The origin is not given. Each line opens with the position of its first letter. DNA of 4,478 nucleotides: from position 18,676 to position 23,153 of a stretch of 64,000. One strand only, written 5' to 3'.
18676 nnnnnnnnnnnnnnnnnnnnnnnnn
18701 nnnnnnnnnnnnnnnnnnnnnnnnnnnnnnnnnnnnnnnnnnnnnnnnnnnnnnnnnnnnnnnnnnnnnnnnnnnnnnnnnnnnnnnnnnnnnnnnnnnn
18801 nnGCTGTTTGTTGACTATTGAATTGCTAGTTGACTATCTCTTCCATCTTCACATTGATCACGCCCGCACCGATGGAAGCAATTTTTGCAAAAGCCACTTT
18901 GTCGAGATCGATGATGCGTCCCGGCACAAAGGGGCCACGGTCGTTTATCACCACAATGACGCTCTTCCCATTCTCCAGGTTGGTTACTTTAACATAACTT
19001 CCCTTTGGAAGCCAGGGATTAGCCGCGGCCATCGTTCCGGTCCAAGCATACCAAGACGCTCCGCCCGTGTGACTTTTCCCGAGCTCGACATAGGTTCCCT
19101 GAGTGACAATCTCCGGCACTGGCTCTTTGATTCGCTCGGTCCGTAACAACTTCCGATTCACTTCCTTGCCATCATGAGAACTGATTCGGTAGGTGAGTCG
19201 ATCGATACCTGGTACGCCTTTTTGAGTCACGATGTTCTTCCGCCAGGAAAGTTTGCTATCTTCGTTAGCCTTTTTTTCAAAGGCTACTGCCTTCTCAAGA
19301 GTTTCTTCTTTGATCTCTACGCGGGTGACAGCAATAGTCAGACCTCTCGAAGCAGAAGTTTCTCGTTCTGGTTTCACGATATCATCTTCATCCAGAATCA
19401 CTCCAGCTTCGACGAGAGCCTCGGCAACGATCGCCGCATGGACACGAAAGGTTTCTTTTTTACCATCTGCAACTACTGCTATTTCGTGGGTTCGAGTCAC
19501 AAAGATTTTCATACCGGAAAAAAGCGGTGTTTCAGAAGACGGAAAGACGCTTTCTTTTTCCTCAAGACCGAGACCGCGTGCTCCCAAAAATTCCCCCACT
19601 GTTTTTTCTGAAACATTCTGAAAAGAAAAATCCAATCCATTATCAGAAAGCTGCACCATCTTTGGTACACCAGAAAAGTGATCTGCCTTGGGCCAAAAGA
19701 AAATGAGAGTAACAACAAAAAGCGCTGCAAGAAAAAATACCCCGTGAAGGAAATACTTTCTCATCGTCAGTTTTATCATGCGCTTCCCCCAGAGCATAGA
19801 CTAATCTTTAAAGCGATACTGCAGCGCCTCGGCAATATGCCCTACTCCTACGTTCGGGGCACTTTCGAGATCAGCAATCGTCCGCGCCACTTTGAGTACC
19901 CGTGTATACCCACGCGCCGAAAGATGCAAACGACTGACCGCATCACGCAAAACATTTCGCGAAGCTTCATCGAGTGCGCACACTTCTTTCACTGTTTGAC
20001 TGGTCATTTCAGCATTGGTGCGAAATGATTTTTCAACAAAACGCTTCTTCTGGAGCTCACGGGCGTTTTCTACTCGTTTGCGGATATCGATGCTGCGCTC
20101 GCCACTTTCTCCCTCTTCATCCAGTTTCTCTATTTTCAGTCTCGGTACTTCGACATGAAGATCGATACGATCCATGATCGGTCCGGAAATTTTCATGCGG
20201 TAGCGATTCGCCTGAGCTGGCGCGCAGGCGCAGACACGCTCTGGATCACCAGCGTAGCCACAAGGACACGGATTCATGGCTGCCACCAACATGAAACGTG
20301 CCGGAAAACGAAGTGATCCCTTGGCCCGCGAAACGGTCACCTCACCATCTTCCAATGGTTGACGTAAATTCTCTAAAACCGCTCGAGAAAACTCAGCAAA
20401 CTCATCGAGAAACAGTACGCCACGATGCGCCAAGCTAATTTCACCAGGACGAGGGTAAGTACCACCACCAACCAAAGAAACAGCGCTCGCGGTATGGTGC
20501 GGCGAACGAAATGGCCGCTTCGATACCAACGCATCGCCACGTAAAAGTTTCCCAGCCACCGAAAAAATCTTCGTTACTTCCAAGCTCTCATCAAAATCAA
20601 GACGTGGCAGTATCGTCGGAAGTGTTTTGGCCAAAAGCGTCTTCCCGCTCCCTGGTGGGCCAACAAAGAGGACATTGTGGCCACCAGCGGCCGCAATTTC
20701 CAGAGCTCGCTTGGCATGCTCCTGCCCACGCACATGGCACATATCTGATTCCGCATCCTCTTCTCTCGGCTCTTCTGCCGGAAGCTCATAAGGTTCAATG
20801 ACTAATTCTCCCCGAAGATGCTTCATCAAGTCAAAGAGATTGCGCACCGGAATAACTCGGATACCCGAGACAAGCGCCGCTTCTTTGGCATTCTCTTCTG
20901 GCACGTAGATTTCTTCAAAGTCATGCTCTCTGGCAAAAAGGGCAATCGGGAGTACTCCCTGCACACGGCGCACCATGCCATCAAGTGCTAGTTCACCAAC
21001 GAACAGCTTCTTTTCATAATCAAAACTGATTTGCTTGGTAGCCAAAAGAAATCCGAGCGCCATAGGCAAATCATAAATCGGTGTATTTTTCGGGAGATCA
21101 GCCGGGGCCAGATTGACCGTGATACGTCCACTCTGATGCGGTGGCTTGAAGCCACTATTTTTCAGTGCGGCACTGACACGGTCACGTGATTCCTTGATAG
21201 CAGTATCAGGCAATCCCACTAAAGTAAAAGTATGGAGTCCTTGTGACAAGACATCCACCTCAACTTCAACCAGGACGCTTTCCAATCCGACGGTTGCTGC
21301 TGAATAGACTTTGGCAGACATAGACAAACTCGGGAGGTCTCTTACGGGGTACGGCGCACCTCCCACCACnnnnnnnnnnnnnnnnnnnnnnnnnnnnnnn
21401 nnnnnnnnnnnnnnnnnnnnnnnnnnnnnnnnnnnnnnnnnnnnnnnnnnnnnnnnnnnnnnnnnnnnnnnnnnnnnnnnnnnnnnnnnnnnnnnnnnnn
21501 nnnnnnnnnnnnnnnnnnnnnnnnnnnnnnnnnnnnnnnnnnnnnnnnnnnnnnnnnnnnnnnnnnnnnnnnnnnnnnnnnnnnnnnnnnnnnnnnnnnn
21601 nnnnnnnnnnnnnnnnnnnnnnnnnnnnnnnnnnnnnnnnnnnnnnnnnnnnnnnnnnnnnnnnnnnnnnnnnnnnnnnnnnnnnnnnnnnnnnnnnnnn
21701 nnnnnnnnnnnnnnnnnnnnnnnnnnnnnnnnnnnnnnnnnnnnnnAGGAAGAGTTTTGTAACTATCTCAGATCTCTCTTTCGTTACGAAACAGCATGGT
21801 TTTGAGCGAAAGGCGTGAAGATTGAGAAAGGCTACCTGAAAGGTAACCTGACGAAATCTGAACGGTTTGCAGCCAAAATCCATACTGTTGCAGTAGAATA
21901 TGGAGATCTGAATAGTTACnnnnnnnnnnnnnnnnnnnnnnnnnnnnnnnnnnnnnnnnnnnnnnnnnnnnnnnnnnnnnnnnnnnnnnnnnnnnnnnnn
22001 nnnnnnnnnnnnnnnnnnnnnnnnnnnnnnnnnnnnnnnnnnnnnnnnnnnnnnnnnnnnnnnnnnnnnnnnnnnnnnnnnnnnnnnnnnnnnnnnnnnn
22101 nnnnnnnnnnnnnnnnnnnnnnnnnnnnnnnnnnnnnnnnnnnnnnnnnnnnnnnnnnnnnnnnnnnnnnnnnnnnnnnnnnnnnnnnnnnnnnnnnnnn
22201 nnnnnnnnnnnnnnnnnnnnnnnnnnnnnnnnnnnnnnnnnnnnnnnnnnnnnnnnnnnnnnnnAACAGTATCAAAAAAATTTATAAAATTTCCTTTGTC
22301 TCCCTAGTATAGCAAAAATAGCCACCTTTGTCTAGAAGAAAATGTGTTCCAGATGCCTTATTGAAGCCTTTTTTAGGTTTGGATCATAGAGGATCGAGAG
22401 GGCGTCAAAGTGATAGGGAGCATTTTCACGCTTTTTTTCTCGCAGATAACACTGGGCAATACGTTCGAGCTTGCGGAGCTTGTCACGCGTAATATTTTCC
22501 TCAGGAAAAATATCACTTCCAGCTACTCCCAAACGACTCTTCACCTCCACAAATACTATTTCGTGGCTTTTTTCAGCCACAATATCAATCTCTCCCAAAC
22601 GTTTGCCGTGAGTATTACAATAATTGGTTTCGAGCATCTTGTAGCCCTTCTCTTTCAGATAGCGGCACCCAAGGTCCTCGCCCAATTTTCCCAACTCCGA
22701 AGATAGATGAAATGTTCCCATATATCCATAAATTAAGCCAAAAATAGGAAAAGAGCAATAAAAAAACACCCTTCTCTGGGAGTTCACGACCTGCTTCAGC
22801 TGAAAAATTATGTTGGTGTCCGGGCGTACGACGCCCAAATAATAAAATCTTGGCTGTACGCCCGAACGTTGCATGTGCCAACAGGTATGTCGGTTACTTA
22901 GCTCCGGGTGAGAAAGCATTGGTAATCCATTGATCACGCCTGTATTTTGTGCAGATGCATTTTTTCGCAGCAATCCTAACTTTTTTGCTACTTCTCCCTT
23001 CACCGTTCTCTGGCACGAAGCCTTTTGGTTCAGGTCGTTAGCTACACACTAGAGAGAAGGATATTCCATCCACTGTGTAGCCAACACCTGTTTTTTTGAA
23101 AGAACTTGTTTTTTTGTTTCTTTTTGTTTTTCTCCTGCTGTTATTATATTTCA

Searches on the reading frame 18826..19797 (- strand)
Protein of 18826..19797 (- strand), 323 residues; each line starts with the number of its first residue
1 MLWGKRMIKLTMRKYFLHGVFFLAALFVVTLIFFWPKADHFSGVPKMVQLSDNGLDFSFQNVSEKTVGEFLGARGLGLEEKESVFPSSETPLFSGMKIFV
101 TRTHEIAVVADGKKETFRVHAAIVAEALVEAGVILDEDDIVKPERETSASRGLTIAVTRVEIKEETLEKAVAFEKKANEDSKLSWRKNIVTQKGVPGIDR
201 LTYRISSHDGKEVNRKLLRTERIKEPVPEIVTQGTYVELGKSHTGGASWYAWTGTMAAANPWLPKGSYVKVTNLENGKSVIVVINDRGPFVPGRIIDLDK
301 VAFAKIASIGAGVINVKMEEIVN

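Call 13: search_protein_families(library=pfam, proteins=[window:18826-19797:-], max_evalue=0.01)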
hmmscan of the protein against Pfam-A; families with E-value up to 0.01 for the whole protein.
window:18826-19797:- (323 aa): 4 families
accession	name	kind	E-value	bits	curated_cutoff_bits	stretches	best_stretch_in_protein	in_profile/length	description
PF07501.17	G5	-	1.6e-17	63.9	23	1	163-235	2-74/75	G5 domain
PF03330.24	DPBB_1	-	6.3e-17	62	28.8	1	255-317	23-82/83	Lytic transglycolase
PF03990.20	DUF348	-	5.5e-11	42.5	24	1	107-145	2-40/41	G5-linked-Ubiquitin-like domain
PF10251.14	PEN-2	-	0.0089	16.9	25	0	12-42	9-39/93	Presenilin enhancer-2 subunit of gamma secretase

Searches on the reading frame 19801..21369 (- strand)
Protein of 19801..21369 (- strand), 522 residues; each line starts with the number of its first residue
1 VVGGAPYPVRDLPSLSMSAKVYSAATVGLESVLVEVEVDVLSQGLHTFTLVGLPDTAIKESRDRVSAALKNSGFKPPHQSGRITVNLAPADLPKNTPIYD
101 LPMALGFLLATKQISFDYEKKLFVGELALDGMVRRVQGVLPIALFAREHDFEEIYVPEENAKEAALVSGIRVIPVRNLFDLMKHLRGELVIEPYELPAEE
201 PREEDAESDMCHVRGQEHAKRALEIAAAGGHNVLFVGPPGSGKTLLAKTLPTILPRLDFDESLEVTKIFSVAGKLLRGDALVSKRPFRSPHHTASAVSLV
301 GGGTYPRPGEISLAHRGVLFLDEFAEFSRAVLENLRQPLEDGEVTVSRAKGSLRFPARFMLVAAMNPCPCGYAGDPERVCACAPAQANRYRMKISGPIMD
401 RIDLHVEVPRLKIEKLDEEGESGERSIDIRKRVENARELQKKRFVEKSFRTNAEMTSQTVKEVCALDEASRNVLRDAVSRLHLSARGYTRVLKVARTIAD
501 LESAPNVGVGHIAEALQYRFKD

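Call 13: search_protein_families(library=pfam, proteins=[window:19801-21369:-], max_evalue=0.01)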
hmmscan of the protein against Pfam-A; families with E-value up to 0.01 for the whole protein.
window:19801-21369:- (522 aa): 16 families
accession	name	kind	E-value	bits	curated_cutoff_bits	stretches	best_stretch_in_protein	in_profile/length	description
PF01078.27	Mg_chelatase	-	1.2e-95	319.3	20.3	1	209-415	1-206/207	Magnesium chelatase, subunit ChlI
PF13541.12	ChlI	-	4.3e-41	140.1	27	1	36-160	1-121/121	Subunit ChlI of Mg-chelatase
PF13335.12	Mg_chelatase_C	-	1e-31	109.8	26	1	423-519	1-94/94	Magnesium chelatase, subunit ChlI C-terminal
PF07728.20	AAA_5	-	1.8e-10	41.4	22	1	232-369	1-125/139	AAA domain (dynein-related subfamily)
PF00493.29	MCM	-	3.4e-08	33.3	23.3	1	227-373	54-179/224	MCM P-loop domain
PF00158.32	Sigma54_activat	-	4.1e-06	27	20.2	1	305-364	83-140/168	Sigma-54 interaction domain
PF05496.18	RuvB_N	-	0.00014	22.1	27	0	231-250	34-53/159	Holliday junction DNA helicase RuvB P-loop domain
PF00004.35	AAA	-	0.00026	21.9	21.2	1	233-327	1-69/131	ATPase family associated with various cellular activities (AAA)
PF13401.12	AAA_22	-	0.00029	21.6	27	0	233-255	8-30/130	AAA domain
PF20030.5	bpMoxR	-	0.00056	19.5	27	0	219-256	20-57/205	MoxR domain in the MoxR-vWA-beta-propeller ternary systems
PF05362.19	Lon_C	-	0.00082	19.4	21.1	1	56-165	64-177/205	Lon protease (S16) C-terminal proteolytic domain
PF13191.12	AAA_16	-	0.00099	20.1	32.6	1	220-256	13-50/167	AAA ATPase domain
PF14532.12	Sigma54_activ_2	-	0.0016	19.1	25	0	220-250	11-41/138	Sigma-54 interaction domain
PF07724.20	AAA_2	-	0.0018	18.8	27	0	232-347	5-107/166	AAA domain (Cdc48 subfamily)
PF13479.12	AAA_24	-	0.0051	17.1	27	1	232-267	4-38/195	AAA domain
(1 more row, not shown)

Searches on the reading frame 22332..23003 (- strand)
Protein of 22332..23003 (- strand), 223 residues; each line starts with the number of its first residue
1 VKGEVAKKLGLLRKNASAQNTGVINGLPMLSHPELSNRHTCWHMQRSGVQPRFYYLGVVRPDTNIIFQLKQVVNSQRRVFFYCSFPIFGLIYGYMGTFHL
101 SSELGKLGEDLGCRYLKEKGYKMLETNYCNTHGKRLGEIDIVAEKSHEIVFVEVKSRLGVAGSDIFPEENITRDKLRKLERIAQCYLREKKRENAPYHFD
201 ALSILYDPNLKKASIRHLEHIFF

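Call 13: search_protein_families(library=pfam, proteins=[window:22332-23003:-], max_evalue=0.01)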
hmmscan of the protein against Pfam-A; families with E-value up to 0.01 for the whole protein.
window:22332-23003:- (223 aa): 2 families
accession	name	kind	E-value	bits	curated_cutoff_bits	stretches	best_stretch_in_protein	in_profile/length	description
PF02021.23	UPF0102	-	2.5e-20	73.1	23.6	1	108-204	1-80/80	Uncharacterised protein family UPF0102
PF08378.17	NERD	-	0.00012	23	22.1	1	105-175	2-73/111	Nuclease-related domain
